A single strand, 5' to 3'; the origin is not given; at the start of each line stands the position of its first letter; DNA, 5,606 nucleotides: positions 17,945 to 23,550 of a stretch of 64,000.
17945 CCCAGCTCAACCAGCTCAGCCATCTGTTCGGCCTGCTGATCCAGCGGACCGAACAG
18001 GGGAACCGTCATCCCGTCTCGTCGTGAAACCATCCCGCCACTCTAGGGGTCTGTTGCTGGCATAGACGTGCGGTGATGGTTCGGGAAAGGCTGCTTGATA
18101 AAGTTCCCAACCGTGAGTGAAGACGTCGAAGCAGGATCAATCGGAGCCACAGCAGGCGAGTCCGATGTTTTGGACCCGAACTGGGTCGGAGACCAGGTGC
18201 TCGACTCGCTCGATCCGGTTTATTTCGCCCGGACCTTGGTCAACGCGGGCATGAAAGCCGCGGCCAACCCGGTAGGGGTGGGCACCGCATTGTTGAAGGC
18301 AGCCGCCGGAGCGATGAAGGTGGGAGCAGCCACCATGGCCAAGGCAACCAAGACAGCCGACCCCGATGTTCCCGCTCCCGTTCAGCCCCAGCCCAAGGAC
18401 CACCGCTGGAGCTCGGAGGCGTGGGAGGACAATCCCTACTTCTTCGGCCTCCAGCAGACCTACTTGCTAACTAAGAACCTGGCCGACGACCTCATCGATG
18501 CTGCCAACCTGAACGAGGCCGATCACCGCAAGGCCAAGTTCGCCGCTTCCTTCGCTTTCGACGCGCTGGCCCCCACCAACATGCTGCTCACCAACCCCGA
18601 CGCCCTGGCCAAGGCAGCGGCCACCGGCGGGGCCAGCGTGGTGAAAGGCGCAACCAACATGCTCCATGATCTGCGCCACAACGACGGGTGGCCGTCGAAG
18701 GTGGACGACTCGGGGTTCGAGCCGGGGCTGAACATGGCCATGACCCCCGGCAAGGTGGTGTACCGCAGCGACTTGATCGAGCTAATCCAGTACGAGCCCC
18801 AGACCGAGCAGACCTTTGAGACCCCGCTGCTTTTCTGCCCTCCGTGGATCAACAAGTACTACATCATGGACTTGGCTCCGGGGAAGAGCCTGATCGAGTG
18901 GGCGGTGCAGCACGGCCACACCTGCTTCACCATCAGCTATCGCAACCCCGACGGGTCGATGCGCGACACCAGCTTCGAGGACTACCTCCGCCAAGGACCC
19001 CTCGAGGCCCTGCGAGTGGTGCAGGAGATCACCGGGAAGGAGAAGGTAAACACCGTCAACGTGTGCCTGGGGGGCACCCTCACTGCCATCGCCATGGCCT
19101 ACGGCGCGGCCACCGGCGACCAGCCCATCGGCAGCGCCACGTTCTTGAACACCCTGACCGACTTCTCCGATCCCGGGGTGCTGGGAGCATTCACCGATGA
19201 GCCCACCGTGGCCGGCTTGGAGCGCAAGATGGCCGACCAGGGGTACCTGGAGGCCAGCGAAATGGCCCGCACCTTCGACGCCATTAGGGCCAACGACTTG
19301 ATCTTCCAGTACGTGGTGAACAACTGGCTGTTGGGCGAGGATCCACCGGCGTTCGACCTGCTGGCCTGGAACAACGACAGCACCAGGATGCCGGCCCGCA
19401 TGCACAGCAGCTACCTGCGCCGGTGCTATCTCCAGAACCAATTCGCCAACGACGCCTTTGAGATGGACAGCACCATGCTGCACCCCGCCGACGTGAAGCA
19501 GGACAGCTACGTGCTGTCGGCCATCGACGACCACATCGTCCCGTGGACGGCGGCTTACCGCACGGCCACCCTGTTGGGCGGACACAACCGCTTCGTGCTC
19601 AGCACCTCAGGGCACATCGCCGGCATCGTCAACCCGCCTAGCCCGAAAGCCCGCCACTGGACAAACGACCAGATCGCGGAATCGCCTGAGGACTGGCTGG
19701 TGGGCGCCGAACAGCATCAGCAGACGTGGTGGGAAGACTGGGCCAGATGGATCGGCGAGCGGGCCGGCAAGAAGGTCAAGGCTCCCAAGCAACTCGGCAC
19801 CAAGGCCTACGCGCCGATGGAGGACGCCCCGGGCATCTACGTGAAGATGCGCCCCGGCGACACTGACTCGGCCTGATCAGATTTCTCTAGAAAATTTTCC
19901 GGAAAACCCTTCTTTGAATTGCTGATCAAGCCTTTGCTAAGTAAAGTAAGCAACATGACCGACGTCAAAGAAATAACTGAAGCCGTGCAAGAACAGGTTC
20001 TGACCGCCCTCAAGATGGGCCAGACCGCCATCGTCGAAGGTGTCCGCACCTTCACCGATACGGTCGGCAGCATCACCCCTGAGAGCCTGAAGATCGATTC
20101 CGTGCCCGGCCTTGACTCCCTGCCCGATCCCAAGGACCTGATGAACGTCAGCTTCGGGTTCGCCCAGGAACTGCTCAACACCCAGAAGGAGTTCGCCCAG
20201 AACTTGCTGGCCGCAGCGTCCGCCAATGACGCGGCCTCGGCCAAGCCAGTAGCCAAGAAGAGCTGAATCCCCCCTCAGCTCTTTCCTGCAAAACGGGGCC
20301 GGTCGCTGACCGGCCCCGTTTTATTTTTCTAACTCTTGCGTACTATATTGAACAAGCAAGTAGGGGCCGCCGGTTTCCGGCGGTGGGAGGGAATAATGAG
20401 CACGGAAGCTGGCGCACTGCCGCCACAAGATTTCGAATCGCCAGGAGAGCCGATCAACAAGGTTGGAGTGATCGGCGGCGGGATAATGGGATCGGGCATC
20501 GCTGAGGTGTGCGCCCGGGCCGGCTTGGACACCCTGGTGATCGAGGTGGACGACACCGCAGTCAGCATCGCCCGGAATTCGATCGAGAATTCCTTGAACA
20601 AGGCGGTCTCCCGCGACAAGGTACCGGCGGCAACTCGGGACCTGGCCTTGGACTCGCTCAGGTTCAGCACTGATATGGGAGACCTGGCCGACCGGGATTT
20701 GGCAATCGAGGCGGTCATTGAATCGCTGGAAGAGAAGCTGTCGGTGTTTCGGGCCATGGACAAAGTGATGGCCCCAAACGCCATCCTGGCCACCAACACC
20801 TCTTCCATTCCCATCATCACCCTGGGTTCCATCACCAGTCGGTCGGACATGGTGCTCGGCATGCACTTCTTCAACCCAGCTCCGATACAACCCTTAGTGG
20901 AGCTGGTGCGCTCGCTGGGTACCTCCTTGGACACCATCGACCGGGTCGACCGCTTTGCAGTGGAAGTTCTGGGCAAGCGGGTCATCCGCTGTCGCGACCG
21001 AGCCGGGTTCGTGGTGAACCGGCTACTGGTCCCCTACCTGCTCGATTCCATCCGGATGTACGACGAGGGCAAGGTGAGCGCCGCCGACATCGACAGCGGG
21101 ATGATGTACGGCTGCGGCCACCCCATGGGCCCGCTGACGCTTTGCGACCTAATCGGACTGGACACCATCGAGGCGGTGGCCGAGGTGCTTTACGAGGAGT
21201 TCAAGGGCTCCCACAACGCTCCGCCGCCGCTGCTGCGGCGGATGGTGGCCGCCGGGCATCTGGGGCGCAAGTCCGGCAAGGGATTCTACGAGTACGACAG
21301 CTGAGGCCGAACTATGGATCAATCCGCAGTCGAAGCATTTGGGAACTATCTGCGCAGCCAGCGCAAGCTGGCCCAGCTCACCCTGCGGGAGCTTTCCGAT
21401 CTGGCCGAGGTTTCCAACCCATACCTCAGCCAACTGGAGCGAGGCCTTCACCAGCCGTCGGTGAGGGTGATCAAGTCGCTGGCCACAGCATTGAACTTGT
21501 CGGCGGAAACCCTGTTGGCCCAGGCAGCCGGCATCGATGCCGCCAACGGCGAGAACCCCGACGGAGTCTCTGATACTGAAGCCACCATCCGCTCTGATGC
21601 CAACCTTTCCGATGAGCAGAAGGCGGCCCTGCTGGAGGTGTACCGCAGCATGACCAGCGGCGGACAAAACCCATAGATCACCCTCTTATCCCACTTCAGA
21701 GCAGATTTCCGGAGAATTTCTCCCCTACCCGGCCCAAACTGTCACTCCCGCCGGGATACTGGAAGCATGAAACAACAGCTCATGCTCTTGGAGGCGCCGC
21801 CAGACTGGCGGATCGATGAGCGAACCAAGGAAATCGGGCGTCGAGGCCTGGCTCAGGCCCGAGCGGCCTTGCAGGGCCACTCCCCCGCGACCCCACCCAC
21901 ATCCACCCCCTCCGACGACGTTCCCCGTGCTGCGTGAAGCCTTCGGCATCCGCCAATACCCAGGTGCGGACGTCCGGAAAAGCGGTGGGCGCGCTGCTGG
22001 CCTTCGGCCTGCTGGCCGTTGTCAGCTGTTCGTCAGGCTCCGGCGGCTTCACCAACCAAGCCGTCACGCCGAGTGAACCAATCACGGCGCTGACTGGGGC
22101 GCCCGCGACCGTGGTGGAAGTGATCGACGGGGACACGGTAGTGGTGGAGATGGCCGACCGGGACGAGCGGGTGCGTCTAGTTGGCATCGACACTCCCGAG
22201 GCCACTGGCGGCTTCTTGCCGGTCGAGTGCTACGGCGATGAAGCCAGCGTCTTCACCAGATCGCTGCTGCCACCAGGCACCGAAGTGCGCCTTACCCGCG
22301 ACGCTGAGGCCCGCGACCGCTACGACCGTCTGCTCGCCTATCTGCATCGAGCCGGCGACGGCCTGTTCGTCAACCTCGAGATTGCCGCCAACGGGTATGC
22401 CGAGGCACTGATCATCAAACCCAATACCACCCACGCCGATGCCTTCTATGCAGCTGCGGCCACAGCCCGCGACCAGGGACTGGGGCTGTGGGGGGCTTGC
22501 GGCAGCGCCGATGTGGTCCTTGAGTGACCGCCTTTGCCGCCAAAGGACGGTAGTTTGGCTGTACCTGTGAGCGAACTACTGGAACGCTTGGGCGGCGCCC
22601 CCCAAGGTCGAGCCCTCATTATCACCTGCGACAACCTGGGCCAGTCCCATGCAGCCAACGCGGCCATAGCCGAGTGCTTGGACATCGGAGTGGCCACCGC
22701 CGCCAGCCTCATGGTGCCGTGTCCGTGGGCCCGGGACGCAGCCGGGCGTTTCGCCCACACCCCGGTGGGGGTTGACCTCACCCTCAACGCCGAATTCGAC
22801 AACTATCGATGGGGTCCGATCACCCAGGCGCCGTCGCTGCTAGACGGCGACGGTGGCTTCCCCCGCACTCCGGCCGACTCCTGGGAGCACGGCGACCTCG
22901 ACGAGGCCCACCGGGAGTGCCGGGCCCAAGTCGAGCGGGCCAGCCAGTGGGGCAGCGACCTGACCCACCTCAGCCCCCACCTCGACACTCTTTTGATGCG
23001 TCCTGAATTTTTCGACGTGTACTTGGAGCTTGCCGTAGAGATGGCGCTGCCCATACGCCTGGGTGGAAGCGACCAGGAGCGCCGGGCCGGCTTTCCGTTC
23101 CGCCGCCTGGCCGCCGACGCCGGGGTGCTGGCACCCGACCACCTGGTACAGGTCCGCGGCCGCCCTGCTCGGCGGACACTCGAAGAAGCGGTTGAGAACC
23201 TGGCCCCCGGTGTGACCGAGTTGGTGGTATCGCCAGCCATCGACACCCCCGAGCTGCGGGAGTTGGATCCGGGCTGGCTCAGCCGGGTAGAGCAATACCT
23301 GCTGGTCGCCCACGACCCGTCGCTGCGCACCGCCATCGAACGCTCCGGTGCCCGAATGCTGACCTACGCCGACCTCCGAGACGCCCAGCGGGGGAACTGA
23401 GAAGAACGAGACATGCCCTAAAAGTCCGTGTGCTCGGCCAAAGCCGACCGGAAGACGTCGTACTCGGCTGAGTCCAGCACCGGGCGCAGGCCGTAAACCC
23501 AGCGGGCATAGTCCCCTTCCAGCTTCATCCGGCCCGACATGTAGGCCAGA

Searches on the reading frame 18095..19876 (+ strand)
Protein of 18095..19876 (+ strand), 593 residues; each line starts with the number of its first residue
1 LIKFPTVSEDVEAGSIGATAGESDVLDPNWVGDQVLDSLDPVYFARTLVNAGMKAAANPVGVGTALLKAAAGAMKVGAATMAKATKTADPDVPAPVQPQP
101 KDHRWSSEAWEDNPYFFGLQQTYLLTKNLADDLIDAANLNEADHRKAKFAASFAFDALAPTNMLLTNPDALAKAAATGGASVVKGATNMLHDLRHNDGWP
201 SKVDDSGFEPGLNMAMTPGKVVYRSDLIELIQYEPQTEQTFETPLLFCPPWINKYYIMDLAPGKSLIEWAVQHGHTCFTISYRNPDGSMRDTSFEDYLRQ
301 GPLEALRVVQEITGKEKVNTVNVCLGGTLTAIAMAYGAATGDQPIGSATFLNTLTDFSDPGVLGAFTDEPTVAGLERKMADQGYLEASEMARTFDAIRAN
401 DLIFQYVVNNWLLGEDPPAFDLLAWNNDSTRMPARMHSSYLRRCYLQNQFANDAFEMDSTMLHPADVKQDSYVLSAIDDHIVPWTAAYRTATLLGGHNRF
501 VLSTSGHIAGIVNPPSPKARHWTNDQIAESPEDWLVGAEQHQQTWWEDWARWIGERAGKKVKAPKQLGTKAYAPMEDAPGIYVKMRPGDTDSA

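Call 13: search_protein_families(library=pfam, proteins=[window:18095-19876:+], max_evalue=0.01)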
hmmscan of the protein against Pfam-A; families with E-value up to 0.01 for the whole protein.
window:18095-19876:+ (593 aa): 2 families
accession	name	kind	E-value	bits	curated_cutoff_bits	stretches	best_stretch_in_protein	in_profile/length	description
PF07167.19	PhaC_N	-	6.1e-58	195.8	23.7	1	101-270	1-173/173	Poly-beta-hydroxybutyrate polymerase (PhaC) N-terminus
PF00561.26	Abhydrolase_1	-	3.8e-11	43.6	25.8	1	271-514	24-245/245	alpha/beta hydrolase fold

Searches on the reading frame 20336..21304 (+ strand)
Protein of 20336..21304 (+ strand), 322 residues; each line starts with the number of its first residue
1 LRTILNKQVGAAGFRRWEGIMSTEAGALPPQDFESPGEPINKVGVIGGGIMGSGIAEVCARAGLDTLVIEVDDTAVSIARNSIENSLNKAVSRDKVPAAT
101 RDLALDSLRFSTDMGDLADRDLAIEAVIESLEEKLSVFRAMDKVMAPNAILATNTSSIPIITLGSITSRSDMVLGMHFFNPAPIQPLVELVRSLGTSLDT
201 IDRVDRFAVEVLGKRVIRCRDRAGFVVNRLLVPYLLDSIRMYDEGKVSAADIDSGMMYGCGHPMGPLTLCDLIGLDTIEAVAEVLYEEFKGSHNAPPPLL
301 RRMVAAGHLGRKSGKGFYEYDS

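Call 13: search_protein_families(library=pfam, proteins=[window:20336-21304:+], max_evalue=0.01)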
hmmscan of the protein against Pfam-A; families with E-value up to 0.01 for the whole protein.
window:20336-21304:+ (322 aa): 7 families
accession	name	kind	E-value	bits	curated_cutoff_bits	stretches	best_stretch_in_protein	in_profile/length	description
PF02737.24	3HCDH_N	-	6.3e-54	183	22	1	42-221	1-179/180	3-hydroxyacyl-CoA dehydrogenase, NAD binding domain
PF00725.27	3HCDH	-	4.5e-35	120.5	22.1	1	224-320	1-97/97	3-hydroxyacyl-CoA dehydrogenase, C-terminal domain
PF01266.30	DAO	-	7.1e-05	22.9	27.9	1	43-74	2-34/353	FAD dependent oxidoreductase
PF07992.20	Pyr_redox_2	-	0.0013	18.7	26.1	1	34-99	142-201/291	Pyridine nucleotide-disulphide oxidoreductase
PF13450.12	NAD_binding_8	-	0.0029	18.3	21.9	1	45-73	1-29/68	NAD(P)-binding Rossmann-like domain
PF03446.21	NAD_binding_2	-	0.0035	17.8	21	1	42-77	1-36/161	NAD binding domain of 6-phosphogluconate dehydrogenase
PF03807.23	F420_oxidored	-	0.005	17.8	21.6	1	42-79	1-29/94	NADP oxidoreductase coenzyme F420-dependent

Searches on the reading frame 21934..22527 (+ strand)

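Call 13: search_protein_families(library=pfam, proteins=[window:21934-22527:+], max_evalue=0.01)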
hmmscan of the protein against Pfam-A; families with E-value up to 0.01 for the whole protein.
window:21934-22527:+ (197 aa): 1 family
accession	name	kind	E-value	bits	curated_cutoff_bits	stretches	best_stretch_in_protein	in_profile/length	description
PF00565.23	SNase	-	5.1e-17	62.7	21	1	79-186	1-105/107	Staphylococcal nuclease homologue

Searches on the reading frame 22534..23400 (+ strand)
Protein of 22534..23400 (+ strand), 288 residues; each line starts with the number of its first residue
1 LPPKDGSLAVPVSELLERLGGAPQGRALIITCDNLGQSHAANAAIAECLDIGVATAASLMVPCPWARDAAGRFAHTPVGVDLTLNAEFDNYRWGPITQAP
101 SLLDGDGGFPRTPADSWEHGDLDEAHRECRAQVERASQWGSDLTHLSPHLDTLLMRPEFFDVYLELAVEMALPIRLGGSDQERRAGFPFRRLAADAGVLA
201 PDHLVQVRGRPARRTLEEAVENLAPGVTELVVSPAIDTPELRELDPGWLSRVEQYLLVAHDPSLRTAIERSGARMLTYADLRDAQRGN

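Call 13: search_protein_families(library=pfam, proteins=[window:22534-23400:+], max_evalue=0.01)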
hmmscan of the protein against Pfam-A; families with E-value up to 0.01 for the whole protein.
window:22534-23400:+ (288 aa): 1 family
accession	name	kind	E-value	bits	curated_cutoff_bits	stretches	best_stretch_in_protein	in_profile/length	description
PF04794.17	YdjC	-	2.9e-36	126.1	29.7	1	28-255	2-252/266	YdjC-like protein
